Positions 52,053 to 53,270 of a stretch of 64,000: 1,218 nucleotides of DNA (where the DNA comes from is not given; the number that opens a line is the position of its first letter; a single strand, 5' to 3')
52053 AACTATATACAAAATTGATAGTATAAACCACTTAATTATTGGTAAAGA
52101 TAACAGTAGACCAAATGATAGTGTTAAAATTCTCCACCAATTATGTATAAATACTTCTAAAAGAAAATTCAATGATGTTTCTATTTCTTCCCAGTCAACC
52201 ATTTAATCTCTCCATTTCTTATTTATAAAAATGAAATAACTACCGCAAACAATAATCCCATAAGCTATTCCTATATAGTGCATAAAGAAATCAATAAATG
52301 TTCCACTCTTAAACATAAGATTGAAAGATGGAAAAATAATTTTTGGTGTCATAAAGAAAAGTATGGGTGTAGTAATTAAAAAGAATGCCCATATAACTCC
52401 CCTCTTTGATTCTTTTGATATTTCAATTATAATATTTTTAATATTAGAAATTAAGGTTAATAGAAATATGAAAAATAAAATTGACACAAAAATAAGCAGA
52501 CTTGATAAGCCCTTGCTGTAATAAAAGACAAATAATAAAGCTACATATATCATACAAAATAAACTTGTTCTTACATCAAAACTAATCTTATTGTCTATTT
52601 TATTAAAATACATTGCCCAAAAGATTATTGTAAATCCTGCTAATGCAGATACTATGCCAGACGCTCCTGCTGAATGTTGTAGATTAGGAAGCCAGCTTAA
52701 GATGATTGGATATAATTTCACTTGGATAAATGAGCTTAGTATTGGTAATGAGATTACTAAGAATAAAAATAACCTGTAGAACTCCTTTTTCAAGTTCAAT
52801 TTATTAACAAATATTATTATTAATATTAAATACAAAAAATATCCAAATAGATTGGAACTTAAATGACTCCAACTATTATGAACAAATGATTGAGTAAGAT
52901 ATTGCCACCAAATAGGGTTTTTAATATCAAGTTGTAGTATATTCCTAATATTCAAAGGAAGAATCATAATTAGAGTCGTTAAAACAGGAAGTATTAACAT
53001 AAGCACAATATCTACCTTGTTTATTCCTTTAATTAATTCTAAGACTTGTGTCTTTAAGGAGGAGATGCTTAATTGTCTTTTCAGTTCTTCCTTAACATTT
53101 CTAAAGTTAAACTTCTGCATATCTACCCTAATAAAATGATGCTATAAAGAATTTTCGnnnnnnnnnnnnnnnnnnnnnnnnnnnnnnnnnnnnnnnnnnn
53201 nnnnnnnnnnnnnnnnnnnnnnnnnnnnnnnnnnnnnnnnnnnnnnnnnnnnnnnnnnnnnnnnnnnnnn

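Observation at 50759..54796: Seven-gene operon: Cas4-like nuclease, coiled-coil protein, rhomboid protease, 3-TM protein, HEPN-motif protein and two 2-TM miniproteins; candidate undescribed defence / abortive-infection-type system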

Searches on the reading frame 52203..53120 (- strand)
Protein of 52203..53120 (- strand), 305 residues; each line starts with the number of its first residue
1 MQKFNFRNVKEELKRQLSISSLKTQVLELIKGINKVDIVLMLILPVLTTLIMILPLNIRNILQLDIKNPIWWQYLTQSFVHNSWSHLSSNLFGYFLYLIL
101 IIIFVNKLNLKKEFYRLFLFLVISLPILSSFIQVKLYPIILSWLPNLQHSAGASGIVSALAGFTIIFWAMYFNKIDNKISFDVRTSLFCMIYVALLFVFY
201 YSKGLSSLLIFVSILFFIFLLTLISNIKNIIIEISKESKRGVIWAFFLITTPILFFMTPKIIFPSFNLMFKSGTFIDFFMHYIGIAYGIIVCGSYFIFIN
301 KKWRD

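Call 6: search_protein_families(library=pfam, max_evalue=1, proteins=[window:52203-53120:-])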
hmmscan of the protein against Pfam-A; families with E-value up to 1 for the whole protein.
window:52203-53120:- (305 aa): 2 families
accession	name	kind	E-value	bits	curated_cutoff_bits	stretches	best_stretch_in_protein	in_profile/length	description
PF01694.28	Rhomboid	-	3.4e-05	24.5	22.6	1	71-203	4-119/143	Rhomboid domain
PF11992.13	TgpA_N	-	0.094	12.1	30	1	140-224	4-95/333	TgpA N-terminal domain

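Call 7: search_protein_families(library=padloc, max_evalue=1, proteins=[window:52203-53120:-])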
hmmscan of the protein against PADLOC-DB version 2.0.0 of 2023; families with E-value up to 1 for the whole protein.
window:52203-53120:- (305 aa): 0 families

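Call 8: search_protein_families(library=ncbifam, max_evalue=1, proteins=[window:52203-53120:-])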
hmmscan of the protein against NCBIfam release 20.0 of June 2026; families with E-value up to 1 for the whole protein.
window:52203-53120:- (305 aa): 1 family
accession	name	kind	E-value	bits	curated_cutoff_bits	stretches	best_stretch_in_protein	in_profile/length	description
TIGR03902.1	rhom_GG_sort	equivalog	1.2e-05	25.3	84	1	66-167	11-97/154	rhombosortase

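Call 21: find_related_loci(query=window:52203-53120:-, collection=metagenome_contigs, flank=10000)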
Query window:52203-53120:- (305 aa) in metagenome_contigs; peptide patterns used: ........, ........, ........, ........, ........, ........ (x = any residue, [..] = any of these).
600 stretches matched a pattern, but none encodes a relative of the query by tblastn (E <= 1e-3).

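Call 24: find_homologous_proteins(query=window:52203-53120:-, max_evalue=0.001)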
Query window:52203-53120:- (305 aa): 18 proteins with E <= 0.001 among 3454 candidates.
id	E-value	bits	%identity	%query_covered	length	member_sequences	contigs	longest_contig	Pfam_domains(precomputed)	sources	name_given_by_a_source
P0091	2.3e-187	640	100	100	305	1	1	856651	-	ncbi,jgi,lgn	ncbi:MAG: rhomboid family intramembrane serine protease [Candidatus Pacearchaeota archaeon]|jgi:memb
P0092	9.8e-153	526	83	100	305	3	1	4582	PF01694.29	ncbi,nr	ncbi:MAG: hypothetical protein Q8N63_01670 [Nanoarchaeota archaeon]|nr:hypothetical protein [Nanoarc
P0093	4.7e-152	524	81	100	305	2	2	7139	PF01694.29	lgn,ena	-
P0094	6.0e-151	520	81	100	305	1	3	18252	PF01694.29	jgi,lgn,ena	-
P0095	1.6e-149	516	80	100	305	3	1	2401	PF01694.29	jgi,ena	-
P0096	3.6e-145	501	79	100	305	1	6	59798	-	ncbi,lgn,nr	ncbi:rhomboid family intramembrane serine protease [Candidatus Pacearchaeota archaeon]|nr:rhomboid f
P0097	2.9e-132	459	72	100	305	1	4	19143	PF01694.29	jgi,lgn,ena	-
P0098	3.0e-126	439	69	100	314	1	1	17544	-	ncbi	-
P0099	7.3e-114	399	61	100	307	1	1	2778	-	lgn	-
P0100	2.9e-110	387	60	100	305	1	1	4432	-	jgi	-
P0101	4.1e-110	386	64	99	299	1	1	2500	-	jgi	jgi:hypothetical protein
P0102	2.7e-104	367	59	99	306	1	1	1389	PF01694.29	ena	-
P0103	2.8e-101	357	59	100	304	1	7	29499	PF01694.29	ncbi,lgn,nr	ncbi:rhomboid family intramembrane serine protease [Candidatus Pacearchaeota archaeon]|nr:rhomboid f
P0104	7.4e-98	346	58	100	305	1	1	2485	PF01694.29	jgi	jgi:hypothetical protein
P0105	5.6e-97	343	58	100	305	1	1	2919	PF01694.29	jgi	-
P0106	4.0e-89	317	56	99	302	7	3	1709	PF01694.29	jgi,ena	-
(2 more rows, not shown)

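Call 26: find_encoding_contigs(protein=P0097, flank=10000, max_places=2)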
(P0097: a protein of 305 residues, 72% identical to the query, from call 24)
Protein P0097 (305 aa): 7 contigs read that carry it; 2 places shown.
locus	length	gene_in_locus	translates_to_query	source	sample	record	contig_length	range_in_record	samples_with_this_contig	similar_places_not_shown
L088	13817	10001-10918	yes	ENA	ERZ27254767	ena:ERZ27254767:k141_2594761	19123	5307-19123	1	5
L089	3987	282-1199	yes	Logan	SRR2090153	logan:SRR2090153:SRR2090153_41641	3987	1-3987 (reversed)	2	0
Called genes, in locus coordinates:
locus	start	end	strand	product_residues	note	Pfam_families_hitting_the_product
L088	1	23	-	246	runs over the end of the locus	PF07963:N_methyl (weak), PF07596:SBP_bac_10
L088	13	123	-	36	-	-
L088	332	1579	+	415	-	PF13173:AAA_14, PF13635:DUF4143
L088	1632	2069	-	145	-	-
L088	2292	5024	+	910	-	PF00271:Helicase_C (faint), PF00270:DEAD, PF04851:ResIII, PF18766:SWI2_SNF2, PF08463:EcoEI_R_C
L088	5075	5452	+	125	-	-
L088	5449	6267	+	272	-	-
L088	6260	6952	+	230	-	-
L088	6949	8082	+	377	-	PF01420:Methylase_S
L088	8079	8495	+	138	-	-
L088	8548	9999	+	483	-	PF12161:HsdM_N, PF02384:N6_Mtase, PF01170:UPF0020, PF20473:MmeI_Mtase (faint), PF07669:Eco57I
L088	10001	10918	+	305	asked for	PF01694:Rhomboid (weak)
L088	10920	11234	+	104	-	-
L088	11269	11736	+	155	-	-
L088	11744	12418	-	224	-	PF00589:Phage_integrase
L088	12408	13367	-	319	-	PF00589:Phage_integrase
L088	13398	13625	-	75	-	-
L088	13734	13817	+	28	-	?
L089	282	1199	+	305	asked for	PF01694:Rhomboid (weak)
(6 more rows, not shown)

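Call 27: find_encoding_contigs(protein=P0103, flank=10000, max_places=2)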
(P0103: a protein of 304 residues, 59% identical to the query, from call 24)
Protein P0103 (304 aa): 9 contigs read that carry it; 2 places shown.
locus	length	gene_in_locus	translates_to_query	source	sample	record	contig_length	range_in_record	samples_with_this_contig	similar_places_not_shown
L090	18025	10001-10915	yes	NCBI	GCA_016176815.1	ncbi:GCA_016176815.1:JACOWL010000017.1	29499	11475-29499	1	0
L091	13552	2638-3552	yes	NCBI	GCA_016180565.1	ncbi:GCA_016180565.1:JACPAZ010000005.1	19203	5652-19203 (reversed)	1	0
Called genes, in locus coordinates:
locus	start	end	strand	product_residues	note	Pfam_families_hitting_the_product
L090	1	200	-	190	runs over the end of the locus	PF00281:Ribosomal_L5, PF00673:Ribosomal_L5_C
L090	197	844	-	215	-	PF00900:Ribosomal_S4e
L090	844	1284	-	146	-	PF16906:Ribosomal_L26, PF00467:KOW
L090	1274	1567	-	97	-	-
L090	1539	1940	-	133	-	PF00238:Ribosomal_L14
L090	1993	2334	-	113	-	PF00366:Ribosomal_S17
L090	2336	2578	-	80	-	-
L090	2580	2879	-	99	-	PF01253:SUI1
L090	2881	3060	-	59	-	-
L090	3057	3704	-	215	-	PF07650:KH_2, PF00189:Ribosomal_S3_C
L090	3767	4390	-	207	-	PF00237:Ribosomal_L22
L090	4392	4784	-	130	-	PF00203:Ribosomal_S19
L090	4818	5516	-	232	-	PF03947:Ribosomal_L2_C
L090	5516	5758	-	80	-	PF00276:Ribosomal_L23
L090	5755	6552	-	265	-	PF00573:Ribosomal_L4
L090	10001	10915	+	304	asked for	PF01694:Rhomboid (weak)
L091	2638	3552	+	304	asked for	PF01694:Rhomboid (weak)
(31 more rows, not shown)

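Call 28: find_encoding_contigs(protein=P0096, flank=10000, max_places=2)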
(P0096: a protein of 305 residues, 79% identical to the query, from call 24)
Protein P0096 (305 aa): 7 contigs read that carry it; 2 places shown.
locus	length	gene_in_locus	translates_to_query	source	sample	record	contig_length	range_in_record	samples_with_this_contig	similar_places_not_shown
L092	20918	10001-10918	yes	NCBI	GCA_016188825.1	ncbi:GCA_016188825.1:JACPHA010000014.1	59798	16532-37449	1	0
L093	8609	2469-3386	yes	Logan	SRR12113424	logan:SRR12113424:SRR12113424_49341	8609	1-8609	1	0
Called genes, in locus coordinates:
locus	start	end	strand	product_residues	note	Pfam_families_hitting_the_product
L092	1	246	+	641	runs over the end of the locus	PF04851:ResIII (weak), PF13307:Helicase_C_2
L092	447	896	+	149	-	PF04307:YdjM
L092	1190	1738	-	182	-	PF26900:Phage_lambda_Ea47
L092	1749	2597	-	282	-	-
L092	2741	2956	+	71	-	-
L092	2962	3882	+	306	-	PF01446:Rep_1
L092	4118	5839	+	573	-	PF01555:N6_N4_Mtase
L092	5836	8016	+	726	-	PF00270:DEAD, PF00271:Helicase_C (faint), PF01637:ATPase_2 (weak), PF04851:ResIII, PF18766:SWI2_SNF2, PF27151:YagJ (weak)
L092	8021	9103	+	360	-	PF14022:DUF4238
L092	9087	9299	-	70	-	-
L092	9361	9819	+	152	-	PF11645:PDDEXK_5 (faint)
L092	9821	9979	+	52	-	-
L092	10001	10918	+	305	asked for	-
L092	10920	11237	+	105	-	-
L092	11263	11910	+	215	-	-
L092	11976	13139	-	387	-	-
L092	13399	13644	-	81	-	-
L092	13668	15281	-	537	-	PF00118:Cpn60_TCP1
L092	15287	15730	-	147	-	-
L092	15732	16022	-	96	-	PF00166:Cpn10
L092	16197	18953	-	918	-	PF00690:Cation_ATPase_N, PF08282:Hydrolase_3 (faint), PF00122:E1-E2_ATPase, PF13246:Cation_ATPase, PF00702:Hydrolase, PF00689:Cation_ATPase_C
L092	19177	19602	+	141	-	PF05014:Nuc_deoxyrib_tr, PF15891:Nuc_deoxyri_tr2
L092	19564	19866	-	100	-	-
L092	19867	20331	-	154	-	-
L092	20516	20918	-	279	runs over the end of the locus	PF11139:SfLAP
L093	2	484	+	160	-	?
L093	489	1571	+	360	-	PF14022:DUF4238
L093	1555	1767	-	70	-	-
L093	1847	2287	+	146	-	PF11645:PDDEXK_5 (faint)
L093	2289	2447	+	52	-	-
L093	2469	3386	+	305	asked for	-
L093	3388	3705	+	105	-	-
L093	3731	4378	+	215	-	-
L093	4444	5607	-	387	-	-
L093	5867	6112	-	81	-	-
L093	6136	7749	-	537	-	PF00118:Cpn60_TCP1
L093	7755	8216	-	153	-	-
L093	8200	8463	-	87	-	PF00166:Cpn10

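Call 48: find_related_loci(query=A3, collection=metagenome_contigs, flank=10000)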
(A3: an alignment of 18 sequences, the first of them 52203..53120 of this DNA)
Query A3 (305 aa) in metagenome_contigs; peptide patterns used: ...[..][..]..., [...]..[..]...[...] (x = any residue, [..] = any of these).
215 stretches matched a pattern; 16 encode a relative of the query (tblastn E <= 1e-3); 16 distinct loci.
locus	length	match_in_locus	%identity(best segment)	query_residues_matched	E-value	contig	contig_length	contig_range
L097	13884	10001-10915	81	1-305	8e-154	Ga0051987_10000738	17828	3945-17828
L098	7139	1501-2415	81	1-305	9e-143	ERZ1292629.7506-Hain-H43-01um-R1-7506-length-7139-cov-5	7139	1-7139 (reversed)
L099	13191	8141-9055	77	1-305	8e-136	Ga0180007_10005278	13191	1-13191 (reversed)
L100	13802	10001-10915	72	1-305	1e-129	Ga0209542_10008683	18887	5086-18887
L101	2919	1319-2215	58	1-299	7e-103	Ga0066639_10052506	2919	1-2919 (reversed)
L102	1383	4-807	58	32-299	4e-92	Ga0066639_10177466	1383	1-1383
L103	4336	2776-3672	55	1-299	1e-76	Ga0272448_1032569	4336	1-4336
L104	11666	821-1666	51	4-287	6e-74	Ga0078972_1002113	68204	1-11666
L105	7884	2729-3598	41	8-303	1e-50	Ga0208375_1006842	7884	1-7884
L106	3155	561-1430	41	8-303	8e-51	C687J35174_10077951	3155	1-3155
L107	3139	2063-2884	40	5-281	6e-44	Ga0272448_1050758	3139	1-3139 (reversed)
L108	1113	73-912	37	8-290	1e-45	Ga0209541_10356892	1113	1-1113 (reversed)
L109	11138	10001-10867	36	9-303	2e-42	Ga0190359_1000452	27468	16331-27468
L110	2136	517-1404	34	4-305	6e-39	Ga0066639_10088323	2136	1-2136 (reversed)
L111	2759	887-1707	36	5-282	1e-31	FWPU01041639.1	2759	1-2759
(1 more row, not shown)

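Call 49: find_related_loci(query=A3, collection=viral_contigs, flank=10000)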
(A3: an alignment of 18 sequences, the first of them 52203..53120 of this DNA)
Query A3 (305 aa) in viral_contigs; peptide patterns used: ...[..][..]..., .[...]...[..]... (x = any residue, [..] = any of these).
25 stretches matched a pattern, but none encodes a relative of the query by tblastn (E <= 1e-3).

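Call 63: search_dna_similar(query=window:52203-53120:-, collection=phages, mode=protein, max_evalue=0.001, max_rows=10)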
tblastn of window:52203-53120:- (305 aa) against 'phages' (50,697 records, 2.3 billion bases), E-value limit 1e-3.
No match.

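Call 68: search_protein_families(library=phrogs, max_evalue=0.01, proteins=[window:52203-53120:-])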
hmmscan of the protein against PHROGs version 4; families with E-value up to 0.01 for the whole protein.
window:52203-53120:- (305 aa): 0 families

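Call 80: search_protein_families(library=pfam, max_evalue=0.01, proteins=[L099:9367-10239:+, L105:19-2067:+, L097:8869-9993:+, L097:7582-8745:+, L097:6501-7571:+, L092:11263-11910:+, L088:11269-11736:+, L098:2738-3196:+])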
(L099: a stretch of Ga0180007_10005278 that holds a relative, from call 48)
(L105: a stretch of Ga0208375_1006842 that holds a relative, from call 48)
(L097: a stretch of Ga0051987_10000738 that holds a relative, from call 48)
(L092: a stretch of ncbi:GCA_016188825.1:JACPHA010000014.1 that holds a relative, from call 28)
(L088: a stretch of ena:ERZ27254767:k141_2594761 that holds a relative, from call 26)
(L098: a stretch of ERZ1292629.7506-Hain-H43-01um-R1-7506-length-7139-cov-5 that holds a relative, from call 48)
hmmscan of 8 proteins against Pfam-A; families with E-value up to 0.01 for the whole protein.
L099:9367-10239:+ (290 aa): 0 families

L105:19-2067:+ (682 aa): 0 families

L097:8869-9993:+ (374 aa): 0 families

L097:7582-8745:+ (387 aa): 3 families
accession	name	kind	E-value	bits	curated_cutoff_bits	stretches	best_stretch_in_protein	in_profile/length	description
PF03235.19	GmrSD_N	-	2.3e-22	80.5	33.2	1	36-163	12-198/199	GmrSD restriction endonuclease, N-terminal domain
PF01844.29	HNH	-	7.3e-07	29.7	21.4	1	350-387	11-47/47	HNH endonuclease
PF14279.12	HNH_5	-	0.0014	18.9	27.5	1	352-387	11-46/56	HNH endonuclease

L097:6501-7571:+ (356 aa): 1 family
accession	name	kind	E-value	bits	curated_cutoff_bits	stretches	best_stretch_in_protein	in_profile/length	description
PF13651.11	EcoRI_methylase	-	1.4e-117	393.3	26.4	1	6-350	2-345/345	Adenine-specific methyltransferase EcoRI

L092:11263-11910:+ (215 aa): 0 families

L088:11269-11736:+ (155 aa): 0 families

L098:2738-3196:+ (152 aa): 0 families
